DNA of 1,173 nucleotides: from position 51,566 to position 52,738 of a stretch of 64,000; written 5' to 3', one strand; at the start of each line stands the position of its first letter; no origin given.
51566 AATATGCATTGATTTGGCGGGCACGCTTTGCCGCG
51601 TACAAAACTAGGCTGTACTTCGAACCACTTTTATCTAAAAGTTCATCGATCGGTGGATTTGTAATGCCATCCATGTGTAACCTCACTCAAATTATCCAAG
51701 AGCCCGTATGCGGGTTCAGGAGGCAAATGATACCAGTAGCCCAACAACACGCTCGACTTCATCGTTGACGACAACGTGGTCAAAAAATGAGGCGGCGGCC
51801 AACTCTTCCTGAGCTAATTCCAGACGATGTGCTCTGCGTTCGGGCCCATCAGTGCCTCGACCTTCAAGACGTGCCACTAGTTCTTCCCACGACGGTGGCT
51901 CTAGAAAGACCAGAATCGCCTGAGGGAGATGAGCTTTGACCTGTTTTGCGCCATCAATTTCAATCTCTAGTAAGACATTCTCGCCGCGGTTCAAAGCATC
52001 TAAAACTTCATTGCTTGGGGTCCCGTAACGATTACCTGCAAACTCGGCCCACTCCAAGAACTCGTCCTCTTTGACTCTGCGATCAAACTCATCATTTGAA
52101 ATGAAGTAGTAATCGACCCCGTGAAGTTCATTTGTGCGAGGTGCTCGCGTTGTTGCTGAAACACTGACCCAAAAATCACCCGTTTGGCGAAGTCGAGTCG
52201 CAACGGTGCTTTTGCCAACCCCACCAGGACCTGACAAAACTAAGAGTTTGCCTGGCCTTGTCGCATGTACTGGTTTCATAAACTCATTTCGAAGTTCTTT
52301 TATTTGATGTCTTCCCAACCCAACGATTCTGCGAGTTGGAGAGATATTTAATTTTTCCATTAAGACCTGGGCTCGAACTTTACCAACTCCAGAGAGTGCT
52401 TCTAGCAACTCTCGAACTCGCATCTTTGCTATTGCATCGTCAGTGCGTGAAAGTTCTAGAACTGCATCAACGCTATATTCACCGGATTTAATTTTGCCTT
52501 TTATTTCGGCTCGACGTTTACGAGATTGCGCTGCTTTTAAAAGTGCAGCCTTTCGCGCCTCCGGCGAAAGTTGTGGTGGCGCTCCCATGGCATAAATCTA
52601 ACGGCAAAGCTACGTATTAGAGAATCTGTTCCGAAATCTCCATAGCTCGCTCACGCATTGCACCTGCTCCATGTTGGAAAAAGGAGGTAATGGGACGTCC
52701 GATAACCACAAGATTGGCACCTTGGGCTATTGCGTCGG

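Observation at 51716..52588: Nucleoid protein mIHF fused in frame to guanylate kinase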

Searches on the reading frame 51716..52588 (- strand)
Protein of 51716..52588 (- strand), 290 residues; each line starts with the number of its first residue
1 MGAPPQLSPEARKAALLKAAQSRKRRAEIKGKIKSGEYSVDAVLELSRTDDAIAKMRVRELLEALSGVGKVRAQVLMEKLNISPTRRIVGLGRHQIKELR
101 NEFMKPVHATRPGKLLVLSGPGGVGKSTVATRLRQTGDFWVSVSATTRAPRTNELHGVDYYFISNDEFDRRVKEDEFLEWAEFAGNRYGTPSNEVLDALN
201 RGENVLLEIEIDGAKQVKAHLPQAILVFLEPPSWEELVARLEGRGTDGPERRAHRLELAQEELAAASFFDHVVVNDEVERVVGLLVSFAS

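Call 3: search_protein_families(library=pfam, proteins=[window:51716-52588:-], max_evalue=0.01)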
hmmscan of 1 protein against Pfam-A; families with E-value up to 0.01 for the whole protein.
window:51716-52588:- (290 aa): 10 families
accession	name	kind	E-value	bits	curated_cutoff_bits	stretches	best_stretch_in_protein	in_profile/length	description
PF00625.27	Guanylate_kin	-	9.7e-42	143.2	25.2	1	114-282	3-172/182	Guanylate kinase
PF22525.1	H2TH_5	-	4.7e-25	87.9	27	1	33-103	1-71/71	S13-like H2TH domain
PF13191.12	AAA_16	-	1.8e-05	25.7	32.6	1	94-135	7-46/167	AAA ATPase domain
PF13238.12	AAA_18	-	3.1e-05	24.9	29.4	1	117-252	2-119/128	AAA domain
PF00416.27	Ribosomal_S13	-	9.7e-05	23.2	31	1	54-111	9-66/128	Ribosomal protein S13/S18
PF13671.12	AAA_33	-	0.00044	21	27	1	115-250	1-124/143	AAA domain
PF13401.12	AAA_22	-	0.0036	18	27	0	113-136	5-28/130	AAA domain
PF10609.15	ParA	-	0.0036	17.2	27.1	1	114-133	5-24/246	NUBPL iron-transfer P-loop NTPase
PF04316.19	FlgM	-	0.004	17.8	25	0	6-42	4-46/55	Anti-sigma-28 factor, FlgM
PF03193.22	RsgA_GTPase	-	0.0043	17.3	30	0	96-139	89-132/174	RsgA GTPase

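Call 4: search_protein_families(library=ncbifam, proteins=[window:51716-52588:-], max_evalue=0.01)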
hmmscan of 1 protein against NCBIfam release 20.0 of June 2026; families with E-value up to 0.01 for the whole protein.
window:51716-52588:- (290 aa): 10 families
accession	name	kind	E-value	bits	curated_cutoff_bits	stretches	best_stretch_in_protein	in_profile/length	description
TIGR03263.1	guanyl_kin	equivalog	2.2e-63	213.1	160.45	1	113-286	1-175/180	guanylate kinase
NF011325.0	PRK14738.1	equivalog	3.2e-50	170.2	263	1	111-277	12-178/206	guanylate kinase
NF011324.0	PRK14737.1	equivalog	1.1e-44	152.4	318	1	114-282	6-175/187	guanylate kinase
NF041260.1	actino_IHF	equivalog_domain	8.1e-35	119.4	60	1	5-103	3-101/102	integration host factor, actinobacterial type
TIGR02322.1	phosphon_PhnN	equivalog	2.2e-09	37.2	156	1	113-275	1-161/179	phosphonate metabolism protein/1,5-bisphosphokinase (PRPP-forming) PhnN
NF007485.0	PRK10078.1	equivalog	7.7e-05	22.5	153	1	113-263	2-150/186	ribose 1,5-bisphosphokinase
NF041136.1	MrpORP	equivalog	0.0021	17.4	450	1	114-133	7-26/365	iron-sulfur cluster carrier protein MrpORP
NF003140.0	PRK04053.1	equivalog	0.004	17.3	159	1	54-112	22-79/157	30S ribosomal protein S13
TIGR03631.1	uS13_bact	equivalog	0.0045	17.4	130.45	0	57-103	12-58/113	30S ribosomal protein S13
TIGR01420.1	pilT_fam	subfamily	0.01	15.1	319.1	0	62-129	71-138/343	PilT/PilU family type 4a pilus ATPase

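Call 10: find_homologous_proteins(query=window:51716-52588:-, max_evalue=1e-10)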
Query window:51716-52588:- (290 aa): 7966 proteins with E <= 1e-10 among 8000 candidates; the best 120 are listed.
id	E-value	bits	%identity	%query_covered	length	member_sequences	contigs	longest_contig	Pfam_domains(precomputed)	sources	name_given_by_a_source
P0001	1.8e-184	629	100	100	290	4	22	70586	PF22525.2,PF00625.28,PF13191.13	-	-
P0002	5.1e-159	546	85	100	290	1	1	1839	PF22525.2,PF00625.28,PF13238.13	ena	-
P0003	3.4e-158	543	85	100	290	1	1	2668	PF22525.2,PF00625.28,PF13238.13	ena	-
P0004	6.6e-158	542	84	100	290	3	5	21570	PF22525.2,PF00625.28,PF13238.13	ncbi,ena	-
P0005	9.4e-158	542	85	100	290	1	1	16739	PF22525.2,PF00625.28,PF13238.13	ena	-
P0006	1.5e-157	541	84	100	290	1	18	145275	PF22525.2,PF00625.28,PF13238.13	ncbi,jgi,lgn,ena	-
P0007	2.3e-157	541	85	100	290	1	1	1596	PF22525.2,PF00625.28,PF13238.13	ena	-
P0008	3.6e-157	540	85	100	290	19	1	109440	PF22525.2,PF00625.28,PF13238.13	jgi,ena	jgi:guanylate kinase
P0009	7.4e-157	539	85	100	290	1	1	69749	PF22525.2,PF00625.28,PF13238.13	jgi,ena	-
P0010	7.8e-157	539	84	100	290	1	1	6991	PF22525.2,PF00625.28,PF13238.13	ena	-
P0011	9.7e-157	538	84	100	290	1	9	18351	PF22525.2,PF00625.28,PF13238.13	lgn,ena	-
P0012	2.1e-156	537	84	100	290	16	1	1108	PF22525.2,PF00625.28,PF13238.13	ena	-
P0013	3.8e-156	537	83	100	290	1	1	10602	PF22525.2,PF00625.28,PF13238.13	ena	-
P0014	7.0e-156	536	85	100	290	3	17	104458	PF22525.2,PF00625.28,PF13238.13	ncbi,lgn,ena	-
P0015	6.1e-155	533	84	100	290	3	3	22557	PF22525.2,PF00625.28,PF13238.13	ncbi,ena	-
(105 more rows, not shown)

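Call 16: find_related_loci(query=window:51716-52588:-, collection=genome_contigs, flank=2500)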
Query window:51716-52588:- (290 aa) in genome_contigs; peptide patterns used: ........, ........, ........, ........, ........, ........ (x = any residue, [..] = any of these).
357 stretches matched a pattern; 59 encode a relative of the query (tblastn E <= 1e-3); 59 distinct loci.
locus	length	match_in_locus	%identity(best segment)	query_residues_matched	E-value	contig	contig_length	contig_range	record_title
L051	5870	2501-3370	86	1-290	1e-168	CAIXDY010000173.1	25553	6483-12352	MAG: uncultured actinobacterium isolate Umea1p4_bin-577 genome assembly, contig: bin-577:173/200, whole genome shotgun s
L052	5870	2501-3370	86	1-290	3e-166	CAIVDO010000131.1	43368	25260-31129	MAG: uncultured actinobacterium isolate Ja_bin-4290 genome assembly, contig: bin-4290:131/158, whole genome shotgun sequ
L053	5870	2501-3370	84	1-290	9e-165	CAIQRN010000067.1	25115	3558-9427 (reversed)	MAG: uncultured actinobacterium isolate Ja2-D4_bin-1048 genome assembly, contig: bin-1048:067/131, whole genome shotgun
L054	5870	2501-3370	83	1-290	7e-164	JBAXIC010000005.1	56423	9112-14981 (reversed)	MAG: Actinomycetes bacterium isolate ELA339 MAG339_5, whole genome shotgun sequence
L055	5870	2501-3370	84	1-290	5e-163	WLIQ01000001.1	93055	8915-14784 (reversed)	MAG: Actinomycetota bacterium isolate UFOp-RH-14apr17-219 RH-14apr17-219-c1, whole genome shotgun sequence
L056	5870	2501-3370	83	1-290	6e-162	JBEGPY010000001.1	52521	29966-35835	MAG: Actinomycetota bacterium isolate oksrukuyikcreek_2019_sw_WHONDRS-S19S_0050_F_bin.7 scaffold_1, whole genome shotgun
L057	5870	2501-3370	83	1-290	1e-161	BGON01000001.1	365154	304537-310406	Actinomycetota bacterium BS11 DNA, tig00000301, whole genome shotgun sequence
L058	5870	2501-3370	83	1-290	2e-161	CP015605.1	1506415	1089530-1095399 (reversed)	Actinobacteria bacterium IMCC19121 chromosome, complete genome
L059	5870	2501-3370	83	1-290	3e-160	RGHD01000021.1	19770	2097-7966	MAG: Actinomycetota bacterium isolate WB7_2xC_023 contig_100_20, whole genome shotgun sequence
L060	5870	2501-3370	83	1-290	3e-159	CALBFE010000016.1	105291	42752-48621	MAG TPA_asm: uncultured actinobacterium isolate ERR2206774_bin.30_CONCOCT_v1.1_MAG genome assembly, contig: ERZ889078.21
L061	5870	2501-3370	83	1-290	3e-159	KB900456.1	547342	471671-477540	actinobacterium SCGC AAA044-N04 genomic scaffold A44N4DRAFT_NODE-unique_1_len_547342.1, whole genome shotgun sequence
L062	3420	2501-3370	82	1-290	2e-162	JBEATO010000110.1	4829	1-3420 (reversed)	MAG: Actinomycetota bacterium isolate NASQAN2011_057_B_bin.7 scaffold_37183, whole genome shotgun sequence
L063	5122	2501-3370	82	1-290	4e-160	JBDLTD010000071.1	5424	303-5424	MAG: Actinomycetota bacterium isolate kuparukriver_2019_sw_WHONDRS-S19S_0047_F_bin.5 scaffold_481, whole genome shotgun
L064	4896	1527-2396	83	1-290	1e-158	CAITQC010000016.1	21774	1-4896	MAG: uncultured actinobacterium isolate UppL4_bin-187 genome assembly, contig: bin-187:016/180, whole genome shotgun seq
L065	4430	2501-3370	83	1-290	4e-158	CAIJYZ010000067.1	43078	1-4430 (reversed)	MAG: uncultured actinobacterium isolate Ja_bin-2679 genome assembly, contig: bin-2679:067/130, whole genome shotgun sequ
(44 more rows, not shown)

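Call 19: search_solved_structures(query=window:51716-52588:-, max_evalue=0.00001, show_alignments=0)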
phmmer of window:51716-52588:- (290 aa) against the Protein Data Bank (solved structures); distinct sequences matched with E-value up to 0.00001: 44.
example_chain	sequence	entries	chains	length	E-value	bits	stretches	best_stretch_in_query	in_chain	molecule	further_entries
4qrh_A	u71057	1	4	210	8.7e-47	163.1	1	112-280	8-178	Guanylate kinase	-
2j41_A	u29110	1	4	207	9.5e-47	162.9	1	112-280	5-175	GUANYLATE KINASE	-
1znw_A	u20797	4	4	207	7.6e-42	146.9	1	112-288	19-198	Guanylate kinase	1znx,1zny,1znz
1s4q_A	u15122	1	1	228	1e-41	146.4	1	112-288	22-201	Guanylate kinase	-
28rz_A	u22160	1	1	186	1.2e-41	146.2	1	113-288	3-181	Guanylate kinase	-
3tau_A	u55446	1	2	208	3.2e-41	144.8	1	110-282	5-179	Guanylate kinase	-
1z8f_A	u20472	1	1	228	2.5e-40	141.9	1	112-288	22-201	Guanylate kinase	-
1gky_A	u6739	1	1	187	3.1e-38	135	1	115-283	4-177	GUANYLATE KINASE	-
1ex6_A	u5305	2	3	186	3.5e-38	134.8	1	116-283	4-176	GUANYLATE KINASE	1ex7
4f4j_A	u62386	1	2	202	1.5e-37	132.8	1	114-283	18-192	Guanylate kinase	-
1s96_A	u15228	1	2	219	4.2e-35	124.8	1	108-281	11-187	Guanylate kinase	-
7luy_A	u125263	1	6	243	5.9e-35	124.3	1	100-287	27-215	Guanylate kinase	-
2an9_A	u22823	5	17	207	1.1e-34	123.4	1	113-281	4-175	Guanylate kinase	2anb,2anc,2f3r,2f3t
2qor_A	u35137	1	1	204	6.9e-33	117.5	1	116-283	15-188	Guanylate kinase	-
6mfu_A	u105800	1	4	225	7.7e-32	114.1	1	103-279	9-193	Guanylate kinase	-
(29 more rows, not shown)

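Call 21: search_protein_representatives(protein=window:51716-52588:-)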
Query: 290 residues. Proteins with E-value up to 0.001 (for the whole library): 27294; up to 1e-10: 12852; up to 1e-30: 1137. The best 150 are listed.
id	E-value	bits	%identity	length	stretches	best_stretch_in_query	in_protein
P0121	3.4e-85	302.2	53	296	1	3-289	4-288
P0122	5.2e-81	288.5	43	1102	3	109-263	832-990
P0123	6.4e-68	245.5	49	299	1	3-286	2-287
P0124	5.1e-65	236.0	48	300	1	5-284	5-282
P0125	1.1e-58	215.2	60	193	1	113-289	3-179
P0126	1.9e-58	214.5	46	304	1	8-283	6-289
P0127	3.3e-58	213.7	43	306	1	4-286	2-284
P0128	9.3e-55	202.4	43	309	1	5-282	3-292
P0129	3.4e-53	197.2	38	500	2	115-281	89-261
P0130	4.3e-53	196.9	48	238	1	64-286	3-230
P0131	8.6e-53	195.9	49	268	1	42-289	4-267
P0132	1.8e-51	191.6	65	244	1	153-290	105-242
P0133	2.0e-51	191.4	45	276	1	11-288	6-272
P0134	4.7e-51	190.2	54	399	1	109-281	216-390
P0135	7.6e-51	189.5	41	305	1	14-285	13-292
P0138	1.7e-49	185.1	37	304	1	4-285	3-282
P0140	9.7e-49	182.6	41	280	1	12-285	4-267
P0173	4.0e-43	164.2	39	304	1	8-281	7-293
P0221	2.7e-40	155.0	37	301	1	19-281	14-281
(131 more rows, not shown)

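Call 57: search_protein_families(library=pfam, proteins=[P0221, P0138, P0140, P0133, P0127, P0128, P0123, P0124, P0173, P0135], max_evalue=0.001)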
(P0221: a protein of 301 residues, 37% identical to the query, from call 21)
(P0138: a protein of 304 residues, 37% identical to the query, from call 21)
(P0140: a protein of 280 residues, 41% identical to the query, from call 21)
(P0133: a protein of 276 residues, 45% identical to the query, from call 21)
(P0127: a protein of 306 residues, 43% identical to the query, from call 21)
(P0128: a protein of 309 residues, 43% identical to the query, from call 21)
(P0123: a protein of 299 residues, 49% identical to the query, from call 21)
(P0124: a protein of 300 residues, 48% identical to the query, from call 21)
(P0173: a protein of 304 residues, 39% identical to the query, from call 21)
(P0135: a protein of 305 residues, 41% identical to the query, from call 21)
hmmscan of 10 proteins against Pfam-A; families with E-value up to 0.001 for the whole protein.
P0221 (301 aa): 8 families
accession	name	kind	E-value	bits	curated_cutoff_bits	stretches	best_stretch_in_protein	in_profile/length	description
PF00625.27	Guanylate_kin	-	5.3e-45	153.8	25.2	1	111-290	2-181/182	Guanylate kinase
PF22525.1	H2TH_5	-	3.2e-11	43.5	27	1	28-98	1-70/71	S13-like H2TH domain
PF13555.12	AAA_29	-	1.5e-05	25.1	27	1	103-133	15-44/61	P-loop containing region of AAA domain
PF13238.12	AAA_18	-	2.7e-05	25.1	29.4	1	115-247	2-115/128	AAA domain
PF00005.33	ABC_tran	-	6.5e-05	24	25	1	108-168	8-70/137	ABC transporter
PF13671.12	AAA_33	-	0.0002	22.1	27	0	113-207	1-76/143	AAA domain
PF13191.12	AAA_16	-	0.00066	20.6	32.6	0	105-136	16-49/167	AAA ATPase domain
PF03193.22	RsgA_GTPase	-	0.00091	19.5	30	0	103-143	99-138/174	RsgA GTPase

P0138 (304 aa): 6 families
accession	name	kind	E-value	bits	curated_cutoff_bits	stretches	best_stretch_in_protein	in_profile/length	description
PF00625.27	Guanylate_kin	-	2e-46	158.4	25.2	1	109-287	2-180/182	Guanylate kinase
PF22525.1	H2TH_5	-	3.6e-15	56.2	27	1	32-98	1-68/71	S13-like H2TH domain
PF01926.29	MMR_HSR1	-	1.9e-05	25.2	21.9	1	112-162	2-53/113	50S ribosome-binding GTPase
PF03193.22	RsgA_GTPase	-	4.6e-05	23.8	30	1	108-144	105-141/174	RsgA GTPase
PF13191.12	AAA_16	-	0.00029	21.8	32.6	1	93-135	8-50/167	AAA ATPase domain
PF13671.12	AAA_33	-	0.00039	21.2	27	0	111-246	1-123/143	AAA domain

P0140 (280 aa): 9 families
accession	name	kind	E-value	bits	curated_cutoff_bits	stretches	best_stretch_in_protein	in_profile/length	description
PF00625.27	Guanylate_kin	-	7e-47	159.9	25.2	1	97-271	2-179/182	Guanylate kinase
PF13238.12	AAA_18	-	7.1e-10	39.9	29.4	1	100-237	1-120/128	AAA domain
PF13671.12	AAA_33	-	6.3e-08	33.5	27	1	99-241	1-131/143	AAA domain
PF22525.1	H2TH_5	-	7.8e-06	26.3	27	1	25-93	1-69/71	S13-like H2TH domain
PF03193.22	RsgA_GTPase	-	1.2e-05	25.7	30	1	67-124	77-133/174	RsgA GTPase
PF13207.12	AAA_17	-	9.7e-05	23.1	27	0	104-226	2-121/136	AAA domain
PF13191.12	AAA_16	-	0.00031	21.7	32.6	1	93-121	18-48/167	AAA ATPase domain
PF03215.21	Rad17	-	0.0004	20.8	23.8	0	82-129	30-77/186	Rad17 P-loop domain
PF13604.12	AAA_30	-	0.00057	20.1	27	0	83-121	2-42/191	AAA domain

P0133 (276 aa): 4 families
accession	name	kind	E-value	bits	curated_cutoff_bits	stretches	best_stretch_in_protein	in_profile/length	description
PF00625.27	Guanylate_kin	-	7.3e-42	143.5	25.2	1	99-274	2-180/182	Guanylate kinase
PF22525.1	H2TH_5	-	5.1e-07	30.1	27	1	32-94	5-67/71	S13-like H2TH domain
PF13191.12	AAA_16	-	4.3e-05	24.5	32.6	1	88-127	13-52/167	AAA ATPase domain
PF03215.21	Rad17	-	0.00098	19.5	23.8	0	94-123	40-69/186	Rad17 P-loop domain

P0127 (306 aa): 3 families
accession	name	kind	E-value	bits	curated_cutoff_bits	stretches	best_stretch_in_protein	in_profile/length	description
PF00625.27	Guanylate_kin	-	6.6e-43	147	25.2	1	112-288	4-180/182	Guanylate kinase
PF22525.1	H2TH_5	-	2.6e-13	50.2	27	1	34-103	4-69/71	S13-like H2TH domain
PF13191.12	AAA_16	-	0.00055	20.9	32.6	1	97-238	8-104/167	AAA ATPase domain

P0128 (309 aa): 3 families
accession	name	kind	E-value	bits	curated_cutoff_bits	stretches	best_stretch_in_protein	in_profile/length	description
PF00625.27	Guanylate_kin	-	5.4e-49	166.8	25.2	1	124-298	4-178/182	Guanylate kinase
PF22525.1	H2TH_5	-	2.5e-08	34.2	27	1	54-101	20-67/71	S13-like H2TH domain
PF13671.12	AAA_33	-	1.1e-06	29.5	27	1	124-220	1-78/143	AAA domain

P0123 (299 aa): 3 families
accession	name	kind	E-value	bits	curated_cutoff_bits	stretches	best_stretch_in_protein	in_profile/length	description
PF00625.27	Guanylate_kin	-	2e-41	142.1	25.2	1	116-290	5-179/182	Guanylate kinase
PF22525.1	H2TH_5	-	1.1e-22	80.2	27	1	32-100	1-69/71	S13-like H2TH domain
PF13191.12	AAA_16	-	0.00033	21.6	32.6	1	91-140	4-51/167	AAA ATPase domain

P0124 (300 aa): 6 families
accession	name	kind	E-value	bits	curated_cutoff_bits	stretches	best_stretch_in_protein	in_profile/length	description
PF00625.27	Guanylate_kin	-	2.7e-44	151.4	25.2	1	110-288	2-180/182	Guanylate kinase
PF22525.1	H2TH_5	-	1.4e-21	76.7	27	1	36-100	5-69/71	S13-like H2TH domain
PF13191.12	AAA_16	-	2.6e-08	35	32.6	1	92-249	6-151/167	AAA ATPase domain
PF01926.29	MMR_HSR1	-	6.2e-06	26.7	21.9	1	114-167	3-58/113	50S ribosome-binding GTPase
PF13671.12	AAA_33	-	0.00042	21.1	27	1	112-257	1-136/143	AAA domain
PF03193.22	RsgA_GTPase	-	0.00051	20.3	30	1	110-144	106-140/174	RsgA GTPase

P0173 (304 aa): 2 families
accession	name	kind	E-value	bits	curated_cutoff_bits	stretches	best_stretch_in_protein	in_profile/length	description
PF00625.27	Guanylate_kin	-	5e-37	127.8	25.2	1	126-298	5-176/182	Guanylate kinase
PF22525.1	H2TH_5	-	2.3e-12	47.2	27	1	49-99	17-67/71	S13-like H2TH domain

P0135 (305 aa): 3 families
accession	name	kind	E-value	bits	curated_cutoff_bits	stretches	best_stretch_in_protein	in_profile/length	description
PF00625.27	Guanylate_kin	-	1.5e-43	149.1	25.2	1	119-292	3-175/182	Guanylate kinase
PF22525.1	H2TH_5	-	2.3e-08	34.4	27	1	48-103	14-69/71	S13-like H2TH domain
PF13238.12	AAA_18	-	0.00011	23.1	29.4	0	121-260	1-120/128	AAA domain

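Call 58: list_cluster_members(proteins=[P0221, P0138, P0140, P0133, P0127, P0128, P0123, P0124, P0173, P0135])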
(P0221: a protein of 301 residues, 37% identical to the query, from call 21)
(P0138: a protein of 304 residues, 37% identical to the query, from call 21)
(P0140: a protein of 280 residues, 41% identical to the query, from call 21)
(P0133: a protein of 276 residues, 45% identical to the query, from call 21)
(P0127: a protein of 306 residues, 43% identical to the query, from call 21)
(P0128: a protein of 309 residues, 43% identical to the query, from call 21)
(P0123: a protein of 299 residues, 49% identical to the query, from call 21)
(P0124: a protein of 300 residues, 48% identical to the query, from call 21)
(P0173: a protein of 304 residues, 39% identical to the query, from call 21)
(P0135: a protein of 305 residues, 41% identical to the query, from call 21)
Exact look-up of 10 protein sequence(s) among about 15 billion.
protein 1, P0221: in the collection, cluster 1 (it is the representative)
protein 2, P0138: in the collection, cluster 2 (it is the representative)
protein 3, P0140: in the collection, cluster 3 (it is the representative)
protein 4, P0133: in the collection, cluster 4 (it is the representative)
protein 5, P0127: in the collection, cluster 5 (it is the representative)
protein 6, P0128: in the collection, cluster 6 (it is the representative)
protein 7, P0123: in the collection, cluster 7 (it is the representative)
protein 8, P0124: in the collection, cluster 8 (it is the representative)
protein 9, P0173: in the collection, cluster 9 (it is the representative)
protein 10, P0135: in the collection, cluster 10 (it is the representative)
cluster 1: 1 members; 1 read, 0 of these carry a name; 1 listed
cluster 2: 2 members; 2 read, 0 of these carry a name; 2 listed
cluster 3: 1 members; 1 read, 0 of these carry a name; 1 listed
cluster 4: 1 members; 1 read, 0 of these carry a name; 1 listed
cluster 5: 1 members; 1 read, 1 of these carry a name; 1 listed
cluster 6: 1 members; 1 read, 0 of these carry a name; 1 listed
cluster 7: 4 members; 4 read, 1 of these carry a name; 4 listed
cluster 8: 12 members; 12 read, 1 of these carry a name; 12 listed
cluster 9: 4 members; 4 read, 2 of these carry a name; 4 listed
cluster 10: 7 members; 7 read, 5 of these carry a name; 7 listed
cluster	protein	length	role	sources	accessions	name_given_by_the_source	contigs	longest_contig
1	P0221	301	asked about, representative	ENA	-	-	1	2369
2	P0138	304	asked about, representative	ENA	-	-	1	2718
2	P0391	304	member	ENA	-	-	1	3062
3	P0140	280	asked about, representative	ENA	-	-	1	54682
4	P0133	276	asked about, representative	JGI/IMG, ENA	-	-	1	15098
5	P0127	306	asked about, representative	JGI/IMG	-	guanylate kinase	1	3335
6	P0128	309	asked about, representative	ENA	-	-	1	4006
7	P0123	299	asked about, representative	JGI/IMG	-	guanylate kinase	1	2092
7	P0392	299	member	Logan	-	-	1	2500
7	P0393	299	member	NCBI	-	-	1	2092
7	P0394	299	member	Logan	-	-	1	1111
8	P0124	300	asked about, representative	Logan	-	-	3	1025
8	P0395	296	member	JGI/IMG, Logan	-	guanylate kinase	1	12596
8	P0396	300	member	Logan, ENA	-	-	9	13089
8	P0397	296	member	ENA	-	-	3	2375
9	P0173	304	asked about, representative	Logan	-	-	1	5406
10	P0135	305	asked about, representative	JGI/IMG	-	guanylate kinase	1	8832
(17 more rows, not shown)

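Call 61: find_encoding_contigs(protein=P0001, flank=1500, max_places=8)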
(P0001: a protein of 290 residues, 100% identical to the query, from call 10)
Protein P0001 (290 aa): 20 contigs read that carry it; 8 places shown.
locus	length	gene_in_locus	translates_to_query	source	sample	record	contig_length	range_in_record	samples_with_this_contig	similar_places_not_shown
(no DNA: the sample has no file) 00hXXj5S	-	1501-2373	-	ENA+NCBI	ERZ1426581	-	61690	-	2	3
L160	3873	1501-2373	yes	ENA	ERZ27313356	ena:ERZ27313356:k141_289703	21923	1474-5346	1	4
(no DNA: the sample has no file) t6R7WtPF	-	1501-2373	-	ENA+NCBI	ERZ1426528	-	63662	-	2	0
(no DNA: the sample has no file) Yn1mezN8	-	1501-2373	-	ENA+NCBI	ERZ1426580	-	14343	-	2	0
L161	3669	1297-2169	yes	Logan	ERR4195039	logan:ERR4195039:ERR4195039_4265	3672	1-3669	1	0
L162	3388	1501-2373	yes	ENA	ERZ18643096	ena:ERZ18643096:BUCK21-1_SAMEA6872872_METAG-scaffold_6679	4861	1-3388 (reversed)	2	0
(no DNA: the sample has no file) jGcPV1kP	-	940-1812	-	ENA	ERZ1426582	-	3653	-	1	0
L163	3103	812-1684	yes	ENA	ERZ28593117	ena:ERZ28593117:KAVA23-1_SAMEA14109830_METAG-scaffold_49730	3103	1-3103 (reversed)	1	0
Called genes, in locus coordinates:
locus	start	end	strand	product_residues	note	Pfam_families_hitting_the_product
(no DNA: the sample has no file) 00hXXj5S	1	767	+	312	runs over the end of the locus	PF01180:DHO_dh, PF01207:Dus, PF03060:NMO (weak)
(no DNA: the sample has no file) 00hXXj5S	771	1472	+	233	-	PF00215:OMPdecase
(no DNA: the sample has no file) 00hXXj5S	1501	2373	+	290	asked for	PF22525:H2TH_5, PF13191:AAA_16 (weak), PF00625:Guanylate_kin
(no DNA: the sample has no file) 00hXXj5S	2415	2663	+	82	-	PF01192:RNA_pol_Rpb6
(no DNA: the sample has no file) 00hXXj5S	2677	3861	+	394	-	PF02441:Flavoprotein, PF04127:DFP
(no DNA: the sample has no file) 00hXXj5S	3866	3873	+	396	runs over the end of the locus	PF00438:S-AdoMet_synt_N, PF02772:S-AdoMet_synt_M, PF02773:S-AdoMet_synt_C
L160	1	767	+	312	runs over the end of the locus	PF01180:DHO_dh, PF01207:Dus, PF03060:NMO (weak)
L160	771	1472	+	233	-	PF00215:OMPdecase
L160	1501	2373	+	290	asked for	PF22525:H2TH_5, PF13191:AAA_16 (weak), PF00625:Guanylate_kin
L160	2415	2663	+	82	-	PF01192:RNA_pol_Rpb6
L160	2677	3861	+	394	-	PF02441:Flavoprotein, PF04127:DFP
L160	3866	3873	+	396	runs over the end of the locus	PF00438:S-AdoMet_synt_N, PF02772:S-AdoMet_synt_M, PF02773:S-AdoMet_synt_C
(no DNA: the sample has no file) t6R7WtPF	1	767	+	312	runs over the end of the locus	PF01180:DHO_dh, PF01207:Dus, PF03060:NMO (weak)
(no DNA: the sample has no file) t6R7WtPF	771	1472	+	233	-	PF00215:OMPdecase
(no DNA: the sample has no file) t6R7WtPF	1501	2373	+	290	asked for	PF22525:H2TH_5, PF13191:AAA_16 (weak), PF00625:Guanylate_kin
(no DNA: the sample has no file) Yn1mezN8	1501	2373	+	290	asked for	PF22525:H2TH_5, PF13191:AAA_16 (weak), PF00625:Guanylate_kin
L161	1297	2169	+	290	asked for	PF22525:H2TH_5, PF13191:AAA_16 (weak), PF00625:Guanylate_kin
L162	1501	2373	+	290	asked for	PF22525:H2TH_5, PF13191:AAA_16 (weak), PF00625:Guanylate_kin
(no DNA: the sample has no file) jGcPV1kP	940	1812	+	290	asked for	PF22525:H2TH_5, PF13191:AAA_16 (weak), PF00625:Guanylate_kin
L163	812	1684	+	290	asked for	PF22525:H2TH_5, PF13191:AAA_16 (weak), PF00625:Guanylate_kin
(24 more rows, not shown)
